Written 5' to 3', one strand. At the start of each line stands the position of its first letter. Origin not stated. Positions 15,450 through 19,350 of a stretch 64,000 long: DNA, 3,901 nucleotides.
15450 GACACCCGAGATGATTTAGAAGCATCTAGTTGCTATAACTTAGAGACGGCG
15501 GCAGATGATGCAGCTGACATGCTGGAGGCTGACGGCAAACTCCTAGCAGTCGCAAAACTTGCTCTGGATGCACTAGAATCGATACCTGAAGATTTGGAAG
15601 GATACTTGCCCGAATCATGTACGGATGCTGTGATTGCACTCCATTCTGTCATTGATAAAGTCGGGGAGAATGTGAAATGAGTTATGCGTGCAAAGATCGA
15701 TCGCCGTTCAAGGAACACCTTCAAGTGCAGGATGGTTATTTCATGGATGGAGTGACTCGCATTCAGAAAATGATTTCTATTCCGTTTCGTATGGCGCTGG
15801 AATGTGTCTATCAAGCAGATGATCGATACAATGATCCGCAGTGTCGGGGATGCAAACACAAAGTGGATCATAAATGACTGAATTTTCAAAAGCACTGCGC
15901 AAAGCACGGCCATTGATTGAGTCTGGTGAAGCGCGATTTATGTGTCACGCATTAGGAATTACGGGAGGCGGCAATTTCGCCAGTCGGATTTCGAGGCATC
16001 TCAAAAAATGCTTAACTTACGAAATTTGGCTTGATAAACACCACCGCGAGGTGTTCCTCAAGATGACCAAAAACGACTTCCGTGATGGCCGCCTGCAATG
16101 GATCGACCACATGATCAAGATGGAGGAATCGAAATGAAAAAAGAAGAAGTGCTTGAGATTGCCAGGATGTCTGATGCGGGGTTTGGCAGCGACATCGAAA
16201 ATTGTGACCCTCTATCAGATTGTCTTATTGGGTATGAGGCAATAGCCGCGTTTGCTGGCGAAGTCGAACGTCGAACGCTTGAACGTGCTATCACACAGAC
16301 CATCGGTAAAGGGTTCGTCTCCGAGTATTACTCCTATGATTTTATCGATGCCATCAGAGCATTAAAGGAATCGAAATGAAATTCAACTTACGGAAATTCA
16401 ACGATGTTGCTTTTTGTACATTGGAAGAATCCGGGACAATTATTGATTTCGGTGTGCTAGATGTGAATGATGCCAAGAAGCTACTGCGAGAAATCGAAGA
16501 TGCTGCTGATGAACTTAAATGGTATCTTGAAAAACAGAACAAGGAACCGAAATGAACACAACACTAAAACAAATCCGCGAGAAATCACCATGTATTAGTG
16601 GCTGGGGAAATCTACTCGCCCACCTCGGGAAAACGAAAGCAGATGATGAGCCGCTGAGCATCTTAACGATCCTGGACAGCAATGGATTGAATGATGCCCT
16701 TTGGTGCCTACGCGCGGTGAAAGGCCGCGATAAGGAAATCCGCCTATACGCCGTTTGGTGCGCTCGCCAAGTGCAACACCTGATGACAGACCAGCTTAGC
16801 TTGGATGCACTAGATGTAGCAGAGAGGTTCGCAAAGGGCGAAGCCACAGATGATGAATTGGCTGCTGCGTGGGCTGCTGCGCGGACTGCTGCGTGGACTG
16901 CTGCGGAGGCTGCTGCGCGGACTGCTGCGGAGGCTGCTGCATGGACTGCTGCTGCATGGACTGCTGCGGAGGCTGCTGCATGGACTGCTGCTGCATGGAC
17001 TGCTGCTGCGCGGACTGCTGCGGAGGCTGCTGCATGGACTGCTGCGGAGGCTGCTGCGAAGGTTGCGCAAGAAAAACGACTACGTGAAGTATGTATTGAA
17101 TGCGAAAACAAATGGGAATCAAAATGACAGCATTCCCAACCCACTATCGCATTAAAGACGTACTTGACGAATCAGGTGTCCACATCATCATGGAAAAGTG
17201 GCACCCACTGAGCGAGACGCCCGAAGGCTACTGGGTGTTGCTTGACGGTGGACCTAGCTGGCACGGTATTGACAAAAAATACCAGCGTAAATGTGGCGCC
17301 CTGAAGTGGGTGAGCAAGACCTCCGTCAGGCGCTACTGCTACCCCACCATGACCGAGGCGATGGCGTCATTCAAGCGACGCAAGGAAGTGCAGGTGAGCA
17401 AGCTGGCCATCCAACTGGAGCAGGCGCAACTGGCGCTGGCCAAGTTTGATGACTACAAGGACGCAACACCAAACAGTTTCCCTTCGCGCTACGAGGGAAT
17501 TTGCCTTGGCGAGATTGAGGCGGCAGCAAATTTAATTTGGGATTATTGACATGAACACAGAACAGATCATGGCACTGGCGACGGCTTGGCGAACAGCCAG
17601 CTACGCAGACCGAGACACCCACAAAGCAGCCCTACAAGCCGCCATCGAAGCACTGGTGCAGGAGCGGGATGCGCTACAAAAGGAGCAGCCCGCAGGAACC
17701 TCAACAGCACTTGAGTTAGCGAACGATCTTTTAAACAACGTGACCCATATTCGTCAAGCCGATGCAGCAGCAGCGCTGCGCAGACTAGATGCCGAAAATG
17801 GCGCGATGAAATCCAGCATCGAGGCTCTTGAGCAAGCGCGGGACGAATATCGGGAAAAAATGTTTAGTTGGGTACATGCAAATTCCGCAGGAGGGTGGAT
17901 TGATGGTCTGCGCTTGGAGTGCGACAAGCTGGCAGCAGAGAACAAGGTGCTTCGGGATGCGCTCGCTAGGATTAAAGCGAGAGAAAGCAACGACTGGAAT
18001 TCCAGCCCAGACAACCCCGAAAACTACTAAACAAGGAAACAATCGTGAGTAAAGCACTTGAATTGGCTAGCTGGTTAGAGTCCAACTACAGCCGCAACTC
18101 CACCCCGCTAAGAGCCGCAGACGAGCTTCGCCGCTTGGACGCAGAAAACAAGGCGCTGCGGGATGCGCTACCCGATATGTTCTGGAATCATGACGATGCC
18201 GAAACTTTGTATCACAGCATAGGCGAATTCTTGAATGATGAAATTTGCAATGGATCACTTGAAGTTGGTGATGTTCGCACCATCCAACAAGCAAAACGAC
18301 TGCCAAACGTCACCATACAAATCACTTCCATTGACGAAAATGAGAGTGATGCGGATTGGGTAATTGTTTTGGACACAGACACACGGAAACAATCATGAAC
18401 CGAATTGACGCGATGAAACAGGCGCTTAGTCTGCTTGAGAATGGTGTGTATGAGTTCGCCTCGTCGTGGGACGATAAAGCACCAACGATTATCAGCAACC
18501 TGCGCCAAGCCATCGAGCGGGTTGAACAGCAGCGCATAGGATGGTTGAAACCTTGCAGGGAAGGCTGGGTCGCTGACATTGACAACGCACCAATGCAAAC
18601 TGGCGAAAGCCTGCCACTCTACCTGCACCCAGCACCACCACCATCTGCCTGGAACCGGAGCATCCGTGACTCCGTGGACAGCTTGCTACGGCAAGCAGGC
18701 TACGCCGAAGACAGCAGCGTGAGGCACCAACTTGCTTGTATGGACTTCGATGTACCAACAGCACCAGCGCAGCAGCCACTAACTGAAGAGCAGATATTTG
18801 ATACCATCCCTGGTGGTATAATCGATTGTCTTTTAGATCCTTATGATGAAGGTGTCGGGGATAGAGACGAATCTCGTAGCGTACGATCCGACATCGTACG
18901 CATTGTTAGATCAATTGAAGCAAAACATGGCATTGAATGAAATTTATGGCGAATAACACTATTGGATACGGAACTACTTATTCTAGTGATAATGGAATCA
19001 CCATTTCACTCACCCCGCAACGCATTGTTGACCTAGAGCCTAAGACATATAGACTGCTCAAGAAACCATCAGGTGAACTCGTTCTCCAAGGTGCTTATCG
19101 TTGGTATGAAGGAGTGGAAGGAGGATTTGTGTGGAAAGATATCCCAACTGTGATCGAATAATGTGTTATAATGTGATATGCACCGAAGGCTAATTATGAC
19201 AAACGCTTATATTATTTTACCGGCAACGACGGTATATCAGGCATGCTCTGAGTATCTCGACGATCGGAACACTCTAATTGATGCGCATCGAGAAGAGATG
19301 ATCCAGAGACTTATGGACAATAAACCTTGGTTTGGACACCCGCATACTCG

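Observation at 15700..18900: Second high-GC island of small coupled genes with a reused stop-start junction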

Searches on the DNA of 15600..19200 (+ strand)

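Call 5: search_dna_similar(query=window:15600-19200:+, collection=phages, mode=near, max_rows=30)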
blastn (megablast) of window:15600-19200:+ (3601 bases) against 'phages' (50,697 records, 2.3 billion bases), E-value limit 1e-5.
No match.

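Call 8: search_dna_similar(query=window:15600-19200:+, collection=phages, mode=distant, max_rows=30)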
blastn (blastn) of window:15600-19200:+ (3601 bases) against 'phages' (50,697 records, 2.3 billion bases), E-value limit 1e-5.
Records with a match: 8; places in all: 8; records where one place covers at least 80% of the query: 0.
Best place of each record, by identity: 60-80% 8.
By first word of the organism name: Pseudomonas 4; Caudoviricetes 2; Burkholderia 2.
By host as written in the record: - 7; Burkholderia cepacia 1.
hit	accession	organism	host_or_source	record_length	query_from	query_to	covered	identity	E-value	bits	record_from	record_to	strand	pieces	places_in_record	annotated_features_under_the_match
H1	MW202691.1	Caudoviricetes sp.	Manatee Spring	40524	1142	1451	9%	69.4%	1e-25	126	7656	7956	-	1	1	hypothetical protein (x2)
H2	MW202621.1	Caudoviricetes sp.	Manatee Spring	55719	1040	1281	7%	69.8%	3e-20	108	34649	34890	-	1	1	hypothetical protein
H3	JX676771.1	Pseudomonas phage AF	soil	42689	1025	1269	7%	67.8%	1e-13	87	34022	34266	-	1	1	hypothetical protein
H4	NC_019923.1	Pseudomonas phage AF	soil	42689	1025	1269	7%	67.8%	1e-13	87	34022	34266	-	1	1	hypothetical protein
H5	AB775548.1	Pseudomonas phage PPpW-3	-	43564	1001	1240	7%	68.8%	2e-16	96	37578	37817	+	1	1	hypothetical protein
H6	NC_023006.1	Pseudomonas phage PPpW-3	-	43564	1001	1240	7%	68.8%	2e-16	96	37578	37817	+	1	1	hypothetical protein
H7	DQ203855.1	Burkholderia phage Bcep176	-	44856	1136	1285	4%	71.3%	5e-11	78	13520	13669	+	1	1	36: gp36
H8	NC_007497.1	Burkholderia phage Bcep176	Burkholderia cepacia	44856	1136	1285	4%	71.3%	5e-11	78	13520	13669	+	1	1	36: gp36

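Call 100: search_dna_similar(query=L086:2835-9071:+, collection=phages, mode=distant, max_rows=12)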
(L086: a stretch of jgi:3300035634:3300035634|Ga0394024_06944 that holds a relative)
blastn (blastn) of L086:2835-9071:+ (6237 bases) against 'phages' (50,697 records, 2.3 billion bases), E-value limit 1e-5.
Records with a match: 237; places in all: 237; records where one place covers at least 80% of the query: 0.
Best place of each record, by identity: 60-80% 237.
By first word of the organism name: Escherichia 113; Pseudomonas 31; Stx1a-converting 23; Stx2-converting 19; Enterobacteria 14; Stx 6; Ralstonia 4; Stx1 4; Shigella 4; Pasteurella 3; and 12 more.
By host as written in the record: - 69; Escherichia coli 20; Pseudomonas aeruginosa 17; Escherichia coli str. K-12 substr. MG1655 6; Escherichia coli O157:H7 6; Escherichia coli K514 (EHEC) 6; Escherichia coli C 4; Escherichia coli ECOR13 4; and 78 more.
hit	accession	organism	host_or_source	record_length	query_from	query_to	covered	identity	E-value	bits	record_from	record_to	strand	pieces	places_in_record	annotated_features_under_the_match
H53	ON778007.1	Pseudomonas phage vB_Pae_LC3I3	Pseudomonas aeruginosa PA14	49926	2283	2713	7%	71.4%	1e-52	216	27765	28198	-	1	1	recombination protein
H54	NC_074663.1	Pseudomonas phage vB_Pae_LC3I3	Pseudomonas aeruginosa PA14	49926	2283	2713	7%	71.4%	1e-52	216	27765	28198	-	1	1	recombination protein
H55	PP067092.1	Pseudomonas phage PAShipCat1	Pseudomonas aeruginosa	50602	2283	2713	7%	71.4%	1e-52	216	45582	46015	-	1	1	RecT-like ssDNA annealing protein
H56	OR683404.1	Pseudomonas phage Haboob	Pseudomonas aeruginosa 382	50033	2283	2713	7%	71.4%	4e-53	217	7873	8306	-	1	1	recombination protein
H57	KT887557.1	Pseudomonas phage phi1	Pseudomonas aeruginosa WH-SGI-V-07651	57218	2285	2713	7%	70.7%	6e-51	211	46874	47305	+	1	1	recombination protein bet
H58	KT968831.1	Pseudomonas phage YMC11/02/R656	Pseudomonas aeruginosa YMC11/02/R656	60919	2285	2713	7%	70.5%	8e-50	206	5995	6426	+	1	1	bet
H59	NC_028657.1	Pseudomonas phage YMC11/02/R656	Pseudomonas aeruginosa YMC11/02/R656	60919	2285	2713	7%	70.5%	8e-50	206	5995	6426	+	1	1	RecT-like ssDNA annealing protein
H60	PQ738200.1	Pseudomonas phage phita81A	Pseudomonas aeruginosa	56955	2285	2713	7%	70.3%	3e-48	202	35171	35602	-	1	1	hypothetical protein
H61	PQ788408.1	Pseudomonas phage VB_EV13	Pseudomonas aeruginosa Tclvp1-3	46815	2285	2713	7%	70.3%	3e-48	202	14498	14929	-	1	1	recombination protein Bet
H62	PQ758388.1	Pseudomonas phage 5371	Pseudomonas aeruginosa 147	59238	2285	2713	7%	70.3%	3e-48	202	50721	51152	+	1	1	hypothetical protein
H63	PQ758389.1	Pseudomonas phage 5399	Pseudomonas aeruginosa 147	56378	2285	2713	7%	70.3%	3e-48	202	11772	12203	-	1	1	hypothetical protein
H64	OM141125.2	Pseudomonas phage PP9W2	Pseudomonas aeruginosa P9W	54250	2285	2713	7%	70.3%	3e-48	202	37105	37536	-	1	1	recombination protein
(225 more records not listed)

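Call 115: search_dna_similar(query=window:16117-19161:+, collection=plasmids, mode=distant, max_rows=10)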
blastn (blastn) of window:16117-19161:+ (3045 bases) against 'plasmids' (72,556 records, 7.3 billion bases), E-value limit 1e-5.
No match.

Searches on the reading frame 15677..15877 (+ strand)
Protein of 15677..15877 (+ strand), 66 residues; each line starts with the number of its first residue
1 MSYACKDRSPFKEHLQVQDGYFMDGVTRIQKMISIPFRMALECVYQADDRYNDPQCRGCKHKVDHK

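Call 9: search_protein_families(library=pfam, proteins=[window:15677-15877:+], max_evalue=0.1)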
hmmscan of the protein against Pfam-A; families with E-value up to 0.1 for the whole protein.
window:15677-15877:+ (66 aa): 0 families

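Call 10: search_protein_families(library=phrogs, proteins=[window:15677-15877:+], max_evalue=0.01)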
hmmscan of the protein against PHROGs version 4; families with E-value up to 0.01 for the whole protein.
window:15677-15877:+ (66 aa): 0 families

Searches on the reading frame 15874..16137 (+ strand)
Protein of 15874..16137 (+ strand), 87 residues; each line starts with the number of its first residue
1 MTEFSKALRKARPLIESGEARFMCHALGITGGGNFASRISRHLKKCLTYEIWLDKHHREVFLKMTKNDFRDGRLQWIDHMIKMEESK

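Call 9: search_protein_families(library=pfam, proteins=[window:15874-16137:+], max_evalue=0.1)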
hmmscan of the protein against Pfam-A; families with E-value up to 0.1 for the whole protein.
window:15874-16137:+ (87 aa): 1 family
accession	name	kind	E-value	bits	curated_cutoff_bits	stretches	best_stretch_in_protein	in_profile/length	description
PF21979.2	Hfq_1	-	0.063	13.9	27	1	55-79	12-36/61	Hfq related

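Call 10: search_protein_families(library=phrogs, proteins=[window:15874-16137:+], max_evalue=0.01)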
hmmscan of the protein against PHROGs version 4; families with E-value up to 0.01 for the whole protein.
window:15874-16137:+ (87 aa): 1 family
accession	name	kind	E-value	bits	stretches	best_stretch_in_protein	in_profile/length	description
phrog_8421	-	unknown function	2.4e-09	38.6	1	38-84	58-105/112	-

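Call 53: find_related_loci(query=window:15874-16137:+, collection=viral_contigs, flank=4000)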
Query window:15874-16137:+ (87 aa) in viral_contigs; peptide patterns used: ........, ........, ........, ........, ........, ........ (x = any residue, [..] = any of these).
6 stretches matched a pattern, but none encodes a relative of the query by tblastn (E <= 1e-3).

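Call 84: search_protein_families(library=ncbifam, proteins=[window:15874-16137:+], max_evalue=0.05)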
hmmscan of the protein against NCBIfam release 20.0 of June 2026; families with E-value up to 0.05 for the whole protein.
window:15874-16137:+ (87 aa): 1 family
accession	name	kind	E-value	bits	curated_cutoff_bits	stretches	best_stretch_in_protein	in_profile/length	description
NF047718.1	Hfq_rel_Cyano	exception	0.023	14.9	52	1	55-79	16-40/64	Hfq-related RNA-binding protein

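Call 85: search_protein_families(library=padloc, proteins=[window:15874-16137:+], max_evalue=0.05)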
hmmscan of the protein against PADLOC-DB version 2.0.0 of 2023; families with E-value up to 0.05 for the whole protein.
window:15874-16137:+ (87 aa): 0 families

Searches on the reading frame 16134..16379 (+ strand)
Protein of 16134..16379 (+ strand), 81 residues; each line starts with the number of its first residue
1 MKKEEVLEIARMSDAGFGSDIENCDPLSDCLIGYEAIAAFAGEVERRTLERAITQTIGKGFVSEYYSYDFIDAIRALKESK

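Call 9: search_protein_families(library=pfam, proteins=[window:16134-16379:+], max_evalue=0.1)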
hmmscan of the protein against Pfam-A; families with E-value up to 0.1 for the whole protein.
window:16134-16379:+ (81 aa): 0 families

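Call 10: search_protein_families(library=phrogs, proteins=[window:16134-16379:+], max_evalue=0.01)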
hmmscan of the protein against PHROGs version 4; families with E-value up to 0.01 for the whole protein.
window:16134-16379:+ (81 aa): 0 families

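Call 52: find_related_loci(query=window:16134-16379:+, collection=viral_contigs, flank=4000)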
Query window:16134-16379:+ (81 aa) in viral_contigs; peptide patterns used: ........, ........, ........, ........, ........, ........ (x = any residue, [..] = any of these).
29 stretches matched a pattern, but none encodes a relative of the query by tblastn (E <= 1e-3).

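Call 84: search_protein_families(library=ncbifam, proteins=[window:16134-16379:+], max_evalue=0.05)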
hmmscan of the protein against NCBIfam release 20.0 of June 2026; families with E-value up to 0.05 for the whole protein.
window:16134-16379:+ (81 aa): 1 family
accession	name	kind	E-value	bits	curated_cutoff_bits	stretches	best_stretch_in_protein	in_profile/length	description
TIGR02457.1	TreS_Cterm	hypoth_equivalog_domain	0.029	13.1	375.05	1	5-63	189-246/529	putative maltokinase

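Call 85: search_protein_families(library=padloc, proteins=[window:16134-16379:+], max_evalue=0.05)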
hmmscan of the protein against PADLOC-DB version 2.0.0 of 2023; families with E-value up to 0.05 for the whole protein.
window:16134-16379:+ (81 aa): 0 families

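Call 99: search_protein_representatives(protein=window:16134-16379:+)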
Query: 81 residues. Proteins with E-value up to 0.001 (for the whole library): 1; up to 1e-10: 1; up to 1e-30: 1. The best 1 are listed.
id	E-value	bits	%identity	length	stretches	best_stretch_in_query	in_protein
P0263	9.4e-46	168.7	100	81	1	1-81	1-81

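Call 114: search_protein_families(library=phrogs, proteins=[window:16134-16379:+], max_evalue=0.01)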
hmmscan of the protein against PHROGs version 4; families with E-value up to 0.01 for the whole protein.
window:16134-16379:+ (81 aa): 0 families
